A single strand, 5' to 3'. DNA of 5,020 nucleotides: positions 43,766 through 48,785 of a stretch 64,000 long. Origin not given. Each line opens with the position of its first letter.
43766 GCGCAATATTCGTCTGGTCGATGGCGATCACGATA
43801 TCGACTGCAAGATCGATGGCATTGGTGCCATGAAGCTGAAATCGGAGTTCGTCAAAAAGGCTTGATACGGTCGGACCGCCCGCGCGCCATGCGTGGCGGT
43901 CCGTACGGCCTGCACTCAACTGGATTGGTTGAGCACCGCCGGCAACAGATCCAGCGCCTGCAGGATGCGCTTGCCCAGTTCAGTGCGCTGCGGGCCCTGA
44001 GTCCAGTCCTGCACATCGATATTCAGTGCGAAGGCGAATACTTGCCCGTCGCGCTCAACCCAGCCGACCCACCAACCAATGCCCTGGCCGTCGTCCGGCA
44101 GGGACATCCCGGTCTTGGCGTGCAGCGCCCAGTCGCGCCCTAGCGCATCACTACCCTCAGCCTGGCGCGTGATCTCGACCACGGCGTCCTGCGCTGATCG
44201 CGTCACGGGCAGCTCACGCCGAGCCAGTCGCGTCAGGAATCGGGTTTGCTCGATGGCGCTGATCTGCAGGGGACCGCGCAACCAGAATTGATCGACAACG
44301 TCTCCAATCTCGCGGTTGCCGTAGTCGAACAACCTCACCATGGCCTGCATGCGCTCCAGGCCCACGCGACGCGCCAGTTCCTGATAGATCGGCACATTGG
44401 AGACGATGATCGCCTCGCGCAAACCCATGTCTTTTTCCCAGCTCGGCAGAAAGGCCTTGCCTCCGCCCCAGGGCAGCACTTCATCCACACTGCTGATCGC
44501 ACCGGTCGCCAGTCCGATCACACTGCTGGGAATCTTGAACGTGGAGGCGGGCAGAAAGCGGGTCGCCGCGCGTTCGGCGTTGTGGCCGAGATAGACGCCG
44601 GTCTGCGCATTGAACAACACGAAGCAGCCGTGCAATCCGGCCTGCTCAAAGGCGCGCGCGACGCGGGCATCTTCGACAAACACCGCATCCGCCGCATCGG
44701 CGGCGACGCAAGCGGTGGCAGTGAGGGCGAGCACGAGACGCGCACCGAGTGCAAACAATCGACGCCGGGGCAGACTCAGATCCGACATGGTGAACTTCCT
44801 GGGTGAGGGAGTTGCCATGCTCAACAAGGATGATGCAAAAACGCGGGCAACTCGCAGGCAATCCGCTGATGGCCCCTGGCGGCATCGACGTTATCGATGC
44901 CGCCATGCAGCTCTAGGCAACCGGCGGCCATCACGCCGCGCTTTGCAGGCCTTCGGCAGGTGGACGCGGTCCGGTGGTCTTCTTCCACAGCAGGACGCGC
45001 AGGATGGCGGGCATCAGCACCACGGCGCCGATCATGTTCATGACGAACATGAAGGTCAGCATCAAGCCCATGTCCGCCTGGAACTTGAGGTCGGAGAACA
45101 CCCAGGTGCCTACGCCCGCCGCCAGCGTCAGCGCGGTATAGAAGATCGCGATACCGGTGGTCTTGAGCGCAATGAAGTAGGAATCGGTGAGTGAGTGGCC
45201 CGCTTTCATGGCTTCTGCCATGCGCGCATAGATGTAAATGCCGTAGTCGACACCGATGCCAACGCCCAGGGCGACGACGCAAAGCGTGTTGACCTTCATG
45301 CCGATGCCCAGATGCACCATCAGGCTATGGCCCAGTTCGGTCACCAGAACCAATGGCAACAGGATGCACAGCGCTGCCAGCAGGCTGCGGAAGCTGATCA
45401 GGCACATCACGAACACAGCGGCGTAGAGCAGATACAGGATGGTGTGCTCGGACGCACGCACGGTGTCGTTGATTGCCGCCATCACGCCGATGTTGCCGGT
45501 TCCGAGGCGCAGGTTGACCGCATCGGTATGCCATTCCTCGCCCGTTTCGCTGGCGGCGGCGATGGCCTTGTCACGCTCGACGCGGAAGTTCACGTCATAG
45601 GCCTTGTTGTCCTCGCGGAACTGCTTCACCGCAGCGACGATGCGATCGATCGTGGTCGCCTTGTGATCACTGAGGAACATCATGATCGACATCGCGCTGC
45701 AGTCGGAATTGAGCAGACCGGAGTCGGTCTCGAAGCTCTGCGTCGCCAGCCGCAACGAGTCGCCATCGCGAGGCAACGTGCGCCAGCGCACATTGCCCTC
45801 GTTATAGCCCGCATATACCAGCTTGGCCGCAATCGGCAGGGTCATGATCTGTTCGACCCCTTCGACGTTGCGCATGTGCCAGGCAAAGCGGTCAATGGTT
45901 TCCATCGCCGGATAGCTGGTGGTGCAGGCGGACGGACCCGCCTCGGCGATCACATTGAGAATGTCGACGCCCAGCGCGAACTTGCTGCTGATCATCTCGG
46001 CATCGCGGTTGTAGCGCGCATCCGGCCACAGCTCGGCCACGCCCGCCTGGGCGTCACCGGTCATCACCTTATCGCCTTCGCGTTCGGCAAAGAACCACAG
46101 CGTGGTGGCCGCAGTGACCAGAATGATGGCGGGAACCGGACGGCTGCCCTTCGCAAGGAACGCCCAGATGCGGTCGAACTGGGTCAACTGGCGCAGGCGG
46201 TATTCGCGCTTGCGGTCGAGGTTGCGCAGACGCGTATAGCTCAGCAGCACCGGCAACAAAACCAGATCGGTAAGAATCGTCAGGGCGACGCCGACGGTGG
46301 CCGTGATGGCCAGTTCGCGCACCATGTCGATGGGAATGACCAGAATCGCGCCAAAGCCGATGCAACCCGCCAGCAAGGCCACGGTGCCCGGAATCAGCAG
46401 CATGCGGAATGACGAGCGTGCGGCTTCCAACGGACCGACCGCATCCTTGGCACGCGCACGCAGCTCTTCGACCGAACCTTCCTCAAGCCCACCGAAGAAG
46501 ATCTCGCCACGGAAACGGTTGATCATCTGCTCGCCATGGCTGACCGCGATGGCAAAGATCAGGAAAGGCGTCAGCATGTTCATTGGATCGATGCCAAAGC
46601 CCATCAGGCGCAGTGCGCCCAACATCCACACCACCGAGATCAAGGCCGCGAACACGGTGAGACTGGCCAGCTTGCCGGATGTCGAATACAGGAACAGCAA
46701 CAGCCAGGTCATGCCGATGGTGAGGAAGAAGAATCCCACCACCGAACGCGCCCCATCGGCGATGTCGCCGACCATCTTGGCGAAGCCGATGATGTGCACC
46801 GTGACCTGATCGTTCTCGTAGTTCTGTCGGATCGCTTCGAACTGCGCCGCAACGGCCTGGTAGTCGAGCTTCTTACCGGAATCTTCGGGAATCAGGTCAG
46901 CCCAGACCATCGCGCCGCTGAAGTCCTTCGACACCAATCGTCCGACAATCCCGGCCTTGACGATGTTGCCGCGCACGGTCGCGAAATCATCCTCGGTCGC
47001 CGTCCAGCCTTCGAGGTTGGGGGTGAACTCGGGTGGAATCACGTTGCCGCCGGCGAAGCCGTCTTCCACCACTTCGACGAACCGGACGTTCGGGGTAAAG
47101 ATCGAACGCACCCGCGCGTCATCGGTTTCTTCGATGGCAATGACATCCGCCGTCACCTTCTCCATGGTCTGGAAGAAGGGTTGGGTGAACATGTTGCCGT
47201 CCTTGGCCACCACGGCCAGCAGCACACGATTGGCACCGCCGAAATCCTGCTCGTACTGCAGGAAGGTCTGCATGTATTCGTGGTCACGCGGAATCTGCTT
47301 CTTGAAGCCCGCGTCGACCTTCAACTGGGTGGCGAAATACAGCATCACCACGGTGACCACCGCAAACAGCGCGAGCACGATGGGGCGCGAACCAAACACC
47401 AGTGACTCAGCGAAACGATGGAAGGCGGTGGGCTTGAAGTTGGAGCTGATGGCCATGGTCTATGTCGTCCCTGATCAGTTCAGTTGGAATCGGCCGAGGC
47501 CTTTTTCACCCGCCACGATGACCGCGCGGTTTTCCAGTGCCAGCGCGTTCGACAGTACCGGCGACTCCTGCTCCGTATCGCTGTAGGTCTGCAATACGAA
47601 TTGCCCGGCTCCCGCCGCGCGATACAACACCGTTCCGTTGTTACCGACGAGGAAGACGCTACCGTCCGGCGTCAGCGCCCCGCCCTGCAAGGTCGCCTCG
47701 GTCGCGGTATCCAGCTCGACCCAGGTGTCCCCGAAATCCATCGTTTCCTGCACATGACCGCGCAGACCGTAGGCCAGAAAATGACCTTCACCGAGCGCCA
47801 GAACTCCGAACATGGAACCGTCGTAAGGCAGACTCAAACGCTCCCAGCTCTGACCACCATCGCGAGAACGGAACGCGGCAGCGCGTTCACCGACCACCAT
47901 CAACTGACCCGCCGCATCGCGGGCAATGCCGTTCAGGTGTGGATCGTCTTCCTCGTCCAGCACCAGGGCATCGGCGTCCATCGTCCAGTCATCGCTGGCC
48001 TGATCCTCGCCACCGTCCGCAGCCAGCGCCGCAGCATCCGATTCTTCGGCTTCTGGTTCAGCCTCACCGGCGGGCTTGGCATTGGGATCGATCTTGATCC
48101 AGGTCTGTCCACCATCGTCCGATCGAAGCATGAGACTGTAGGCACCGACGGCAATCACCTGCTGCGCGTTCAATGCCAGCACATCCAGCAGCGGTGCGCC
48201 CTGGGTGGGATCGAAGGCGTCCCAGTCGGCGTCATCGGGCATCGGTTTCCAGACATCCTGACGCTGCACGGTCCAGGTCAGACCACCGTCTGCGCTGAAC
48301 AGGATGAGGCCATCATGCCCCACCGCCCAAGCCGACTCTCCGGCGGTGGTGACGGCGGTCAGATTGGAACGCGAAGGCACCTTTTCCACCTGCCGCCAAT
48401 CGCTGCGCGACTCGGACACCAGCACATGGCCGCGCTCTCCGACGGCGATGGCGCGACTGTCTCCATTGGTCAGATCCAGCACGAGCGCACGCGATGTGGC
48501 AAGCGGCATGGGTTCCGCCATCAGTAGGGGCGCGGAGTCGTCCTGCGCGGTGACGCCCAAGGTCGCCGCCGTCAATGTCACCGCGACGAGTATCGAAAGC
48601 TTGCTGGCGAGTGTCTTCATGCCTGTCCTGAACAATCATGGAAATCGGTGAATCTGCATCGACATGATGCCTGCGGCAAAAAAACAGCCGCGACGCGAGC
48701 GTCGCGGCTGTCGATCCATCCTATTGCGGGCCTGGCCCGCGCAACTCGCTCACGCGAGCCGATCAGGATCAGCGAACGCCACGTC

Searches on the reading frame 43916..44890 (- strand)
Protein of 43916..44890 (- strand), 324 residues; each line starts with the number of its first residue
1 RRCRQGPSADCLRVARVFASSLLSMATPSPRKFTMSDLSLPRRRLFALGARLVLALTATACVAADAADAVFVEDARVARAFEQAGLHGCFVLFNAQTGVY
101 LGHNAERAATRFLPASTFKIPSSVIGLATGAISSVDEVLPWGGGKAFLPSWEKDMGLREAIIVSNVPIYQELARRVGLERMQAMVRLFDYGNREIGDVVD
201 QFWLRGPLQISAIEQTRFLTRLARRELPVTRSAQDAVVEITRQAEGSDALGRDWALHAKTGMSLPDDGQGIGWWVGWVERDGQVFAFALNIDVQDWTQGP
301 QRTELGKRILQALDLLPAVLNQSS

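Call 26: search_protein_families(library=pfam, proteins=[window:43916-44890:-], max_evalue=0.001)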
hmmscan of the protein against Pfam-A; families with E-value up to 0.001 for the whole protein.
window:43916-44890:- (324 aa): 1 family
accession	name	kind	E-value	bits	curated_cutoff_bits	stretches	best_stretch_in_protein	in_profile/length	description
PF00905.27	Transpeptidase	-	1.3e-32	113.6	22.1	1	88-311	1-299/299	Penicillin binding protein transpeptidase domain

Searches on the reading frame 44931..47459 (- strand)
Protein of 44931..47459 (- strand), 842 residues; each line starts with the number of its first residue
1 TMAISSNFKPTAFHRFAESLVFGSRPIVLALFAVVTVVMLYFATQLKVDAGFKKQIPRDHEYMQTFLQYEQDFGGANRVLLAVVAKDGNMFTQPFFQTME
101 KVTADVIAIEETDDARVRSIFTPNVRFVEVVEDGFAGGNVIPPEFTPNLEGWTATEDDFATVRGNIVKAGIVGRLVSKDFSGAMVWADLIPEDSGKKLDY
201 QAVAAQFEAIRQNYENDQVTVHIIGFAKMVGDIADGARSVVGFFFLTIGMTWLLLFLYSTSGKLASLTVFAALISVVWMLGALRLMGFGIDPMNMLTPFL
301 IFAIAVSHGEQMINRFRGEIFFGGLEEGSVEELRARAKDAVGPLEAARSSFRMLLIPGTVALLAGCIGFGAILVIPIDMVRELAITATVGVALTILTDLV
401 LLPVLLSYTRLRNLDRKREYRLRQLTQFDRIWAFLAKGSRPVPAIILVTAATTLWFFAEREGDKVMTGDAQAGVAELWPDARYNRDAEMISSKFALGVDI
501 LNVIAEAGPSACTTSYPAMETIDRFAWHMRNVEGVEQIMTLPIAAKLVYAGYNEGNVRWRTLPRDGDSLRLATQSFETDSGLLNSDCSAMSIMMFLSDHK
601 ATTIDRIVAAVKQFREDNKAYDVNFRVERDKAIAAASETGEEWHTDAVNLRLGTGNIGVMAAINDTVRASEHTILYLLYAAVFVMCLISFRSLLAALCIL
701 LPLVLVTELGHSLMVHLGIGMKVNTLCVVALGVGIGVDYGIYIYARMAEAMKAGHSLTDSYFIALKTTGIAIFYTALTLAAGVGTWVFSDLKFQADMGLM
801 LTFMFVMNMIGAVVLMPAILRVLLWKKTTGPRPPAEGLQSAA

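Call 26: search_protein_families(library=pfam, proteins=[window:44931-47459:-], max_evalue=0.001)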
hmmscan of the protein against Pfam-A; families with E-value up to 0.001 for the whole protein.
window:44931-47459:- (842 aa): 2 families
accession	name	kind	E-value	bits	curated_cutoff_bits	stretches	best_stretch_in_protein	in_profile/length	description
PF03176.21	MMPL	-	4.7e-26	92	20.5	2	645-822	120-301/333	MMPL family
PF02460.24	Patched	-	0.00035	20.8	23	0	263-307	29-73/156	Patched SSD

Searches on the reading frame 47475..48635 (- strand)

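Call 26: search_protein_families(library=pfam, proteins=[window:47475-48635:-], max_evalue=0.001)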
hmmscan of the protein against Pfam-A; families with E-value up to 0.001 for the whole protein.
window:47475-48635:- (386 aa): 4 families
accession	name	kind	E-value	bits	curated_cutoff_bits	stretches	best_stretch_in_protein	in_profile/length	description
PF14870.12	PSII_BNR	-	4.5e-13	49.6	27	1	76-251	5-165/303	Photosynthesis system II assembly factor YCF48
PF02012.26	BNR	-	1.1e-07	31.2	27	0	255-266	1-12/12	BNR/Asp-box repeat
PF15902.12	Sortilin-Vps10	-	0.00028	20.2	33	0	252-312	45-116/446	Sortilin, neurotensin receptor 3,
PF13088.12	BNR_2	-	0.0007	19.5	31.4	0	98-268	75-202/277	BNR repeat-like domain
